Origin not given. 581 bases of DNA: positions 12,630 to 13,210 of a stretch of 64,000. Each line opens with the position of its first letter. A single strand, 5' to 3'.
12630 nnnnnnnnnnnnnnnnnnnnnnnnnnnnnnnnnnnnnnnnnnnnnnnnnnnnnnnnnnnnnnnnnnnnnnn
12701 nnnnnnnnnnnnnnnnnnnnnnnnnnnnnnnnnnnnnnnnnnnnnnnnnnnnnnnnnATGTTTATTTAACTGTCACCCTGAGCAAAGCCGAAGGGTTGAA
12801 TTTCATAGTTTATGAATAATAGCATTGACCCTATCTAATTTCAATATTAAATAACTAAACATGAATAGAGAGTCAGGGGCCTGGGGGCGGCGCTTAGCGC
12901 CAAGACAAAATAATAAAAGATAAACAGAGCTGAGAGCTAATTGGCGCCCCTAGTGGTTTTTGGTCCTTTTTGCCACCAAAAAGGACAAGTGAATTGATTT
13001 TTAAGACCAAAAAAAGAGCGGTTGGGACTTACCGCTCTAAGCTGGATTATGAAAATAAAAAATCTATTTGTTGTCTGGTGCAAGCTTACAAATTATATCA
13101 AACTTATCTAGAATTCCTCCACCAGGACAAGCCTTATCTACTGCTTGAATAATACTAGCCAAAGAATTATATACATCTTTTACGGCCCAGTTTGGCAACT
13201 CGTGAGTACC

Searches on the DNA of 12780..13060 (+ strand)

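Call 10: search_rna_families(source=window, start=12780, end=13060, threshold=evalue, max_evalue=10, show_alignments=3)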
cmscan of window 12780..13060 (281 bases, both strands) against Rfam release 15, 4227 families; matches with E-value up to 10: 8.
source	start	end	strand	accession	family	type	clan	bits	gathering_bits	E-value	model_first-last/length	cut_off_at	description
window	12904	12961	+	RF01733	atoC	Cis-reg;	-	16.8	50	1.7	1-93/93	no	atoC RNA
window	12959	13049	+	RF02059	STnc50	Gene; sRNA;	-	16.6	55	2.9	1-84/84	no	Salmonella enterica sRNA STnc40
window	12903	13013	+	RF02114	FAM13A-AS1_1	Gene; lncRNA;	-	16.5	70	1.2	1-118/118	no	FAM13A antisense RNA 1 conserved region 1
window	13004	13060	-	RF00558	L20_leader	Cis-reg; leader;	-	16.4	58.7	0.8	67-127/127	5'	Ribosomal protein L20 leader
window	12910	13001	-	RF01859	Phe_leader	Cis-reg; leader;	-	14.9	55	5.5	1-125/125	no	Phenylalanine leader peptide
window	12963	12986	+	RF04239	mir-4679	Gene; miRNA;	-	14.1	88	7.3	1-75/75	no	mir-4679 microRNA precursor family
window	12911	12990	-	RF02869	ncS025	Gene; sRNA;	-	13.5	46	4.8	1-85/85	no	Burkholderia sRNA 25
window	12973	13060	+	RF03046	Pseudomonadales-1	Gene; sRNA;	-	10.5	68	3.5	1-92/164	3'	Pseudomonadales-1 RNA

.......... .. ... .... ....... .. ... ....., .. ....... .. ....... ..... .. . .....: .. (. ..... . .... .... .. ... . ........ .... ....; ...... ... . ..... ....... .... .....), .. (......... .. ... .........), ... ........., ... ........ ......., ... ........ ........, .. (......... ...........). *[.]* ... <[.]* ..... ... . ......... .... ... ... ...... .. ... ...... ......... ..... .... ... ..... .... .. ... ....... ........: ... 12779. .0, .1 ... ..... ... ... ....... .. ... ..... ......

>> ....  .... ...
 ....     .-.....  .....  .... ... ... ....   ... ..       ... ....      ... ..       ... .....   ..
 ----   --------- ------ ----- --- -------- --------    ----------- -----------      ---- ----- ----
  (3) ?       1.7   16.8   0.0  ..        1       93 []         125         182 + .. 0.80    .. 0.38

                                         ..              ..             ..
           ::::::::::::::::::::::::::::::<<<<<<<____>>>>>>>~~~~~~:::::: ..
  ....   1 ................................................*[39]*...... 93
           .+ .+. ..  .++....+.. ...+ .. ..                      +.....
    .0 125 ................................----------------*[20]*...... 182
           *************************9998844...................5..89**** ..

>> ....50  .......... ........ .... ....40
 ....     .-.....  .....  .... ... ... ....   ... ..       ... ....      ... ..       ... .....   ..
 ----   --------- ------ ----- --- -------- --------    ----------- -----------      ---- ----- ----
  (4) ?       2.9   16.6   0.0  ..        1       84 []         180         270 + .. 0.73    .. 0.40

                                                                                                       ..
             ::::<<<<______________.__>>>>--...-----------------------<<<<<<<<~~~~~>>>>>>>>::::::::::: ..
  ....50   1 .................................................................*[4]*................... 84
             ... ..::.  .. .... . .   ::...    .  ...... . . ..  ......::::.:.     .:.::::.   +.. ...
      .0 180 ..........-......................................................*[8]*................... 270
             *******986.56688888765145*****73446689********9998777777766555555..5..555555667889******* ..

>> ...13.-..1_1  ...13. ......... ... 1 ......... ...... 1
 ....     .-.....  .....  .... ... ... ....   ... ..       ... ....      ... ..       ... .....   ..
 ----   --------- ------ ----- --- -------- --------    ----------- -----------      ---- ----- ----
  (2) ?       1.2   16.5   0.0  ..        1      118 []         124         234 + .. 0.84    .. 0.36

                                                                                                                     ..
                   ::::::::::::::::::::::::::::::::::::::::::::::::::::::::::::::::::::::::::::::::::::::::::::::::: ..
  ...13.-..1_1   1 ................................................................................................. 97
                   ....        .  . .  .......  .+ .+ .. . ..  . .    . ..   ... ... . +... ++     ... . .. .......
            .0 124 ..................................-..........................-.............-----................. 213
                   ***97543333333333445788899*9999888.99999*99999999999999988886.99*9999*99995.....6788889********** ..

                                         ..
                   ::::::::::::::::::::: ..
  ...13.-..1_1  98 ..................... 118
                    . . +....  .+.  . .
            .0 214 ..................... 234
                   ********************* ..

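Call 43: search_dna_similar(query=window:12861-12995:+, collection=plasmids, mode=distant, max_evalue=1, max_rows=15)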
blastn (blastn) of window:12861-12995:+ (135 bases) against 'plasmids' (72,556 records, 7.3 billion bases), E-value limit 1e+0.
Records with a match: 1; places in all: 1; records where one place covers at least 80% of the query: 0.
Best place of each record, by identity: 90-95% 1.
By first word of the organism name: Pseudomonas 1.
By predicted mobility (MOB-suite, as given by PLSDB): mobilizable 1.
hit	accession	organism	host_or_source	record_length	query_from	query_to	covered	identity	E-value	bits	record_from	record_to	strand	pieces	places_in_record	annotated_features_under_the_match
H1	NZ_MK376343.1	Pseudomonas sp.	-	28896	18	44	20%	92.6%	3e-1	41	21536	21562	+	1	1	TerC family protein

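Call 44: search_dna_similar(query=window:12861-12995:+, collection=phages, mode=distant, max_evalue=1, max_rows=15)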
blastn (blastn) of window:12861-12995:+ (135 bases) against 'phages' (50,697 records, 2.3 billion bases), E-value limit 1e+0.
No match.
